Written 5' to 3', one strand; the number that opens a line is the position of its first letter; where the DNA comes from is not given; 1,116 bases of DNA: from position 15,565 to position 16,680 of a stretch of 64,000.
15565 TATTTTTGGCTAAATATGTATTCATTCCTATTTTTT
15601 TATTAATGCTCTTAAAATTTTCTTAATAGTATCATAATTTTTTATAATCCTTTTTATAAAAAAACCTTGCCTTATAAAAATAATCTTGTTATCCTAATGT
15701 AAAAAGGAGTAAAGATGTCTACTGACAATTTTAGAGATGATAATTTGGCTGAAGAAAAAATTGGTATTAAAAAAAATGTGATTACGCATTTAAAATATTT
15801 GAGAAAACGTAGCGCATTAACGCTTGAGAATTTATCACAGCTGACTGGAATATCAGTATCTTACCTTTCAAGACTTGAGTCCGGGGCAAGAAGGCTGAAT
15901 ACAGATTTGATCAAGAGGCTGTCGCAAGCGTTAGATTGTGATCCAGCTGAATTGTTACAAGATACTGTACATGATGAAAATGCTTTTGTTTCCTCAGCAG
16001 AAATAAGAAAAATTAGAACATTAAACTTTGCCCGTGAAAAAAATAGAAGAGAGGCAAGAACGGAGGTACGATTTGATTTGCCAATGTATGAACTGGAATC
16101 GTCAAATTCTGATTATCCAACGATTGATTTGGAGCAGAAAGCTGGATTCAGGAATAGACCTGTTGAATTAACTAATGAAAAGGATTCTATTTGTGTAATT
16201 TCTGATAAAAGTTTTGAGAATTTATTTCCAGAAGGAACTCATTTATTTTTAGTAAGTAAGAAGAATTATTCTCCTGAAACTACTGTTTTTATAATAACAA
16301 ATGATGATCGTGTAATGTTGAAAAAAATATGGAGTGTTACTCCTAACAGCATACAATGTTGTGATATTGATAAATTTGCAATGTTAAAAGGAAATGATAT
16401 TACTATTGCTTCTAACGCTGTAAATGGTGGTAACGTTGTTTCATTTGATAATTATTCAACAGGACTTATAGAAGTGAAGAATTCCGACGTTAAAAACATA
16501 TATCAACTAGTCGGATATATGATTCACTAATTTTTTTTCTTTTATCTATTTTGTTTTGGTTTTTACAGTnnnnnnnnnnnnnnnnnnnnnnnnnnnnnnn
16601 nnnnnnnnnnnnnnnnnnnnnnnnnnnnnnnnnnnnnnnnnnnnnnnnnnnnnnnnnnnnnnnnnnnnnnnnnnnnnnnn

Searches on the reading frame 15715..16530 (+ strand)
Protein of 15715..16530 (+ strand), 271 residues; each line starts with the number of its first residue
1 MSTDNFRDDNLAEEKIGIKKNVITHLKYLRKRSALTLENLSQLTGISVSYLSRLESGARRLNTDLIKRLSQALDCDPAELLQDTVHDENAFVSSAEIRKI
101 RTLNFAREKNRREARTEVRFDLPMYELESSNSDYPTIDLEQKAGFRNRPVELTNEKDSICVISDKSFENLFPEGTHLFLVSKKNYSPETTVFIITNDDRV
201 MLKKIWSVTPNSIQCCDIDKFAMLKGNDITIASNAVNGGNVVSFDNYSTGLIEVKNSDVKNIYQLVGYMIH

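Call 76: search_protein_families(library=pfam, proteins=[window:15715-16530:+])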
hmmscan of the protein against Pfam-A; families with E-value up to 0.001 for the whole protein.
window:15715-16530:+ (271 aa): 4 families
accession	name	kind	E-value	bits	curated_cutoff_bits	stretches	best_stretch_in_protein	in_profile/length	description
PF01381.28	HTH_3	-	2e-12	47.4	23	1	26-80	1-55/55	Helix-turn-helix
PF13560.12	HTH_31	-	3.3e-10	40.5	27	1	25-80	5-61/64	Helix-turn-helix domain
PF13443.12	HTH_26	-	4.8e-10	40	22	1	26-82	2-59/63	Cro/C1-type HTH DNA-binding domain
PF12844.13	HTH_19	-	1.7e-05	25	30.2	1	26-82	4-60/64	Helix-turn-helix domain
